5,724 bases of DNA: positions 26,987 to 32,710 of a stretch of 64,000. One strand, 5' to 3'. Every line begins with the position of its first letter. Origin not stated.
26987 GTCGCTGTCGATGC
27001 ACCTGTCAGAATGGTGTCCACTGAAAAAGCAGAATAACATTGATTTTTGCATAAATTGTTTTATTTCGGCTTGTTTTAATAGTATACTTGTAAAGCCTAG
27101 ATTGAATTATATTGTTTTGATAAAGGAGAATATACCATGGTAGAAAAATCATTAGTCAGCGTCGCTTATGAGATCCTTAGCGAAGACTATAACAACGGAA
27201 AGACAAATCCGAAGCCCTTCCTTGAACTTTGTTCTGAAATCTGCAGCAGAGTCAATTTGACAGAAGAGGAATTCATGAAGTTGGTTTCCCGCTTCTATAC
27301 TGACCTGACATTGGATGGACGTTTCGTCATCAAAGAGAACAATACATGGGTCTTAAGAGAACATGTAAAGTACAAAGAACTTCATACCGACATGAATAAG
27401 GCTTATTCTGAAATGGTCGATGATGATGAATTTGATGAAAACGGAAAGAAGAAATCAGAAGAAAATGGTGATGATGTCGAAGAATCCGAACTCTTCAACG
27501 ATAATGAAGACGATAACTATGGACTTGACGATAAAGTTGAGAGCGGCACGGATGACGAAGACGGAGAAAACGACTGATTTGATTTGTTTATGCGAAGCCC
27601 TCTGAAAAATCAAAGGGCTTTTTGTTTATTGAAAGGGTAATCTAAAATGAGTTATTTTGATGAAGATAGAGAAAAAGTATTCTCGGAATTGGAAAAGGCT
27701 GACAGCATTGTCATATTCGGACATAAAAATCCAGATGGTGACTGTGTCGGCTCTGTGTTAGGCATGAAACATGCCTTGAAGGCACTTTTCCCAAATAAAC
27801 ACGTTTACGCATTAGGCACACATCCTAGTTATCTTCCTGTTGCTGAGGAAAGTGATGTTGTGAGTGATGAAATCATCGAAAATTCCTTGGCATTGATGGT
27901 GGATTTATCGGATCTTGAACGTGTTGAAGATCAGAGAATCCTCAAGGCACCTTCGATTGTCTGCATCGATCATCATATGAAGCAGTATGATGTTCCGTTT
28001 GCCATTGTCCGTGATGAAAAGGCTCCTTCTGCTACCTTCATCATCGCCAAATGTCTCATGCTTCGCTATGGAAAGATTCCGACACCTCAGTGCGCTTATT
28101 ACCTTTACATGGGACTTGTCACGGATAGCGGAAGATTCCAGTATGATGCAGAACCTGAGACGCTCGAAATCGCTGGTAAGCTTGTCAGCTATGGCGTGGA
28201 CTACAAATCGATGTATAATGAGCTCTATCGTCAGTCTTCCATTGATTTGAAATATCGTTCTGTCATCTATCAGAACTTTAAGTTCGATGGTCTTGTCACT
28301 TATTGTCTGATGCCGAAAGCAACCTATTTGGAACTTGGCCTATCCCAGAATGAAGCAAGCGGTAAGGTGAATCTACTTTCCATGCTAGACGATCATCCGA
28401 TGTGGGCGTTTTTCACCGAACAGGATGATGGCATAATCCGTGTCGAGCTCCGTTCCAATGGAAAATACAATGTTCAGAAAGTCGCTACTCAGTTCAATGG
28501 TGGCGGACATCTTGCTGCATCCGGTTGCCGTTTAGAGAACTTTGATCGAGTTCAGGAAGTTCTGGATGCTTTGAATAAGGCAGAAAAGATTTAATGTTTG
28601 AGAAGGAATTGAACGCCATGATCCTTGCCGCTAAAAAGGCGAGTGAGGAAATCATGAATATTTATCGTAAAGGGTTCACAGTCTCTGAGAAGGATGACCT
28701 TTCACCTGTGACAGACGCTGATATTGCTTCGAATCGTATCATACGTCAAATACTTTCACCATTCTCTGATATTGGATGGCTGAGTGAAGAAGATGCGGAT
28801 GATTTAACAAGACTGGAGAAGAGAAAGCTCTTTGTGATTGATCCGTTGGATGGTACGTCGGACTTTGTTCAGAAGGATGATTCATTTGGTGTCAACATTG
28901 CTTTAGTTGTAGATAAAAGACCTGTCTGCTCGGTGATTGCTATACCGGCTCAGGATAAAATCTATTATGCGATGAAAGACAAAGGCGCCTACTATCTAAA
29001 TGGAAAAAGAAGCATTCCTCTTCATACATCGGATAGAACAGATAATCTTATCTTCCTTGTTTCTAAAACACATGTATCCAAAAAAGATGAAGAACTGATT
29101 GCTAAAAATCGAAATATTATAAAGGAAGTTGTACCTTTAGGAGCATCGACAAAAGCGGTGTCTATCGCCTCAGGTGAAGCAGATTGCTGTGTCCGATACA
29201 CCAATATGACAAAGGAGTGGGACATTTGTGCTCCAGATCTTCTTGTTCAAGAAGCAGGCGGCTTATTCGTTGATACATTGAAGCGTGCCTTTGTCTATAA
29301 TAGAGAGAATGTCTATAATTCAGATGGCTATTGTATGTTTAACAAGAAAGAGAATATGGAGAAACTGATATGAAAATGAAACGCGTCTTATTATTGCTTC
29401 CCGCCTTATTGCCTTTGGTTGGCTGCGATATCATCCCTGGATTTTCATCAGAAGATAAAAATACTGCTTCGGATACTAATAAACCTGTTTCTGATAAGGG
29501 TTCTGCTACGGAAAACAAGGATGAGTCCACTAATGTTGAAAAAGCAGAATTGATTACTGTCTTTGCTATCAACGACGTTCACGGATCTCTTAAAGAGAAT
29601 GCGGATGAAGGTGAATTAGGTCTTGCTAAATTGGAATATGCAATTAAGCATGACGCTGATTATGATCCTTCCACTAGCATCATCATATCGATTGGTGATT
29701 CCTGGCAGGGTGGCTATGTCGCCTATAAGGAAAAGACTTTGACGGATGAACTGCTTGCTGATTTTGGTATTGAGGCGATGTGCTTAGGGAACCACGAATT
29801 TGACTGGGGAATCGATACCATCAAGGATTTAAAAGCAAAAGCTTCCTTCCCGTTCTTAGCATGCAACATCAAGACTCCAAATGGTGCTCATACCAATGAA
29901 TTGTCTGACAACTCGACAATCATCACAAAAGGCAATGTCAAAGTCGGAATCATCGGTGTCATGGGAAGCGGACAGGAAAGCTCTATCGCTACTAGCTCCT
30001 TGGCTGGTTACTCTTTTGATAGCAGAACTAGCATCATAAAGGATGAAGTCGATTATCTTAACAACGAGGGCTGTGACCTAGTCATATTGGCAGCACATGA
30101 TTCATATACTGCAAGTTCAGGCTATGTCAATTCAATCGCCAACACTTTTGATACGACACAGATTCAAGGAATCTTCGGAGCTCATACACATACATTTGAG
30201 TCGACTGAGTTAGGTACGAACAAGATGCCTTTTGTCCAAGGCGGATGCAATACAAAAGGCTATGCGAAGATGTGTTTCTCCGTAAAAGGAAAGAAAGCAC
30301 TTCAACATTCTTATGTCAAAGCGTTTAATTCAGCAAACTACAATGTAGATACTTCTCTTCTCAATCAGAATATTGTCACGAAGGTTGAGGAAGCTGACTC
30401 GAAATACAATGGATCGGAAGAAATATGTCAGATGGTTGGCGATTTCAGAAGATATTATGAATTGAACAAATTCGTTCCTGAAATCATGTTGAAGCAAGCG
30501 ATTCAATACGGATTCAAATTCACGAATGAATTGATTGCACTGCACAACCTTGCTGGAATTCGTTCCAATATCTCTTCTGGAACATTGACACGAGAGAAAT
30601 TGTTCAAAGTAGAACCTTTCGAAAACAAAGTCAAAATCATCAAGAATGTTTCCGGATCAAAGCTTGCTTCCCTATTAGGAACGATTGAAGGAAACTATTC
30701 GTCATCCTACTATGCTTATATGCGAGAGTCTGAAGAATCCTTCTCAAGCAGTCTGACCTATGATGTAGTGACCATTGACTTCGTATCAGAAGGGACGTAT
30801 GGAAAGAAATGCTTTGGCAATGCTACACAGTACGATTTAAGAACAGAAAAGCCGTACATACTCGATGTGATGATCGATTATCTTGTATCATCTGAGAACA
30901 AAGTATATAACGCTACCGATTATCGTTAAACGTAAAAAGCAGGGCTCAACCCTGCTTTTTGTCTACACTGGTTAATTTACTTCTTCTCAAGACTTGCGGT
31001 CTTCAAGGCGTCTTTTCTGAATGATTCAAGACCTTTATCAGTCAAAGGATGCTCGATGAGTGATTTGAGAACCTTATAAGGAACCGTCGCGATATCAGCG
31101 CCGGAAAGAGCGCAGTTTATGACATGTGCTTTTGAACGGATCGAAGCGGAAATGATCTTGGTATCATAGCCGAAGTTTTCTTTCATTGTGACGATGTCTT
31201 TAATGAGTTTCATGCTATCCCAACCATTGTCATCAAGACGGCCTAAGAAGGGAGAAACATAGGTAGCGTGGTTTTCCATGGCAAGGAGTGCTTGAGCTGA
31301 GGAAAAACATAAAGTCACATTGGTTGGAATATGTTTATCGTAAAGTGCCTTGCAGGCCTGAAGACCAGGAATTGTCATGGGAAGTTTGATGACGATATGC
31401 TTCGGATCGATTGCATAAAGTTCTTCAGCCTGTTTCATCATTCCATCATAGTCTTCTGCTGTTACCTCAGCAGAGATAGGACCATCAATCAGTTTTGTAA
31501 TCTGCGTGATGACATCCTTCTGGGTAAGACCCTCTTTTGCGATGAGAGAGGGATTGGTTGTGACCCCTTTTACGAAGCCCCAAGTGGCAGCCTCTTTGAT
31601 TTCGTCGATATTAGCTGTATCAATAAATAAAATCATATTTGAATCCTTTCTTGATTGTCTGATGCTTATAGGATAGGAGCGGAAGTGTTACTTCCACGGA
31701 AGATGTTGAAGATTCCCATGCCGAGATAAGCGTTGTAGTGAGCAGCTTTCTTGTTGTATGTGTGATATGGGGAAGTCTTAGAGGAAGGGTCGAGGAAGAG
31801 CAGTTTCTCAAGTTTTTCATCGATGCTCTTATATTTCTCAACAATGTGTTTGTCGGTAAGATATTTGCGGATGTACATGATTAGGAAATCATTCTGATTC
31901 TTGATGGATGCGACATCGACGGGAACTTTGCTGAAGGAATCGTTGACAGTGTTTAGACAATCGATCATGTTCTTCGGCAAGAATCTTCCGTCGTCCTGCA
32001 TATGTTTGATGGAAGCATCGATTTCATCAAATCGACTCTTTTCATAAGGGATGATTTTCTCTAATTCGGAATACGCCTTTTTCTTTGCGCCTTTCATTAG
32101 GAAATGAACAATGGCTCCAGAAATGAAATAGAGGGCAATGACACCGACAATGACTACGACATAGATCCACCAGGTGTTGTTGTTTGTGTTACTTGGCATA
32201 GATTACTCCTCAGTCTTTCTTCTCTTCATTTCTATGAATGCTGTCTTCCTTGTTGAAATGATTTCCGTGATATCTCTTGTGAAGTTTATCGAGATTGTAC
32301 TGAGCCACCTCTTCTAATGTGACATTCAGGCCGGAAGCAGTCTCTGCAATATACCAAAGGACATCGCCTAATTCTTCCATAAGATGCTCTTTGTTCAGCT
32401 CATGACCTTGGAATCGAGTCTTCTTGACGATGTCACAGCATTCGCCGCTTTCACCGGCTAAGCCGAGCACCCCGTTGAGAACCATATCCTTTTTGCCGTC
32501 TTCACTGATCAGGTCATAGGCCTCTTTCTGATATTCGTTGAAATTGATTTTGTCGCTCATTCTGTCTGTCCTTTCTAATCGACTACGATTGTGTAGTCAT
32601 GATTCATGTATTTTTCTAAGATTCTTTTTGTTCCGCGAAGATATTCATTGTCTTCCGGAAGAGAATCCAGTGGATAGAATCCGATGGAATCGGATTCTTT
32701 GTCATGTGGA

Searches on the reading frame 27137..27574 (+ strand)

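Call 40: search_protein_families(library=pfam, proteins=[window:27137-27574:+], max_evalue=0.1)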
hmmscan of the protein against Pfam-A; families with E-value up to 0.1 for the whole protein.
window:27137-27574:+ (146 aa): 2 families
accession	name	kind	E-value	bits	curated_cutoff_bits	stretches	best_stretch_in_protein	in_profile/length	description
PF05066.19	HARE-HTH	-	0.0046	17.8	25.9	1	28-75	20-70/71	HB1, ASXL, restriction endonuclease HTH domain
PF18496.6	ColG_sub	-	0.0065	17.1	27.8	1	14-69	3-57/117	Collagenase G catalytic helper subdomain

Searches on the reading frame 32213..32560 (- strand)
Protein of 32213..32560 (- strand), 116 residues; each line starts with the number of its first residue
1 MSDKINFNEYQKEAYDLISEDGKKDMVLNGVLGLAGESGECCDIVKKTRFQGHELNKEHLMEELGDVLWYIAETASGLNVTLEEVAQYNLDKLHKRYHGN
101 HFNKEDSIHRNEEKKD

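Call 40: search_protein_families(library=pfam, proteins=[window:32213-32560:-], max_evalue=0.1)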
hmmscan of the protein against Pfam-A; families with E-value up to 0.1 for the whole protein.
window:32213-32560:- (116 aa): 1 family
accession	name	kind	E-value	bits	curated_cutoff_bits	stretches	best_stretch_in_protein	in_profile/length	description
PF03819.22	MazG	-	1.9e-10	41.3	22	1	32-97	8-70/74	MazG nucleotide pyrophosphohydrolase domain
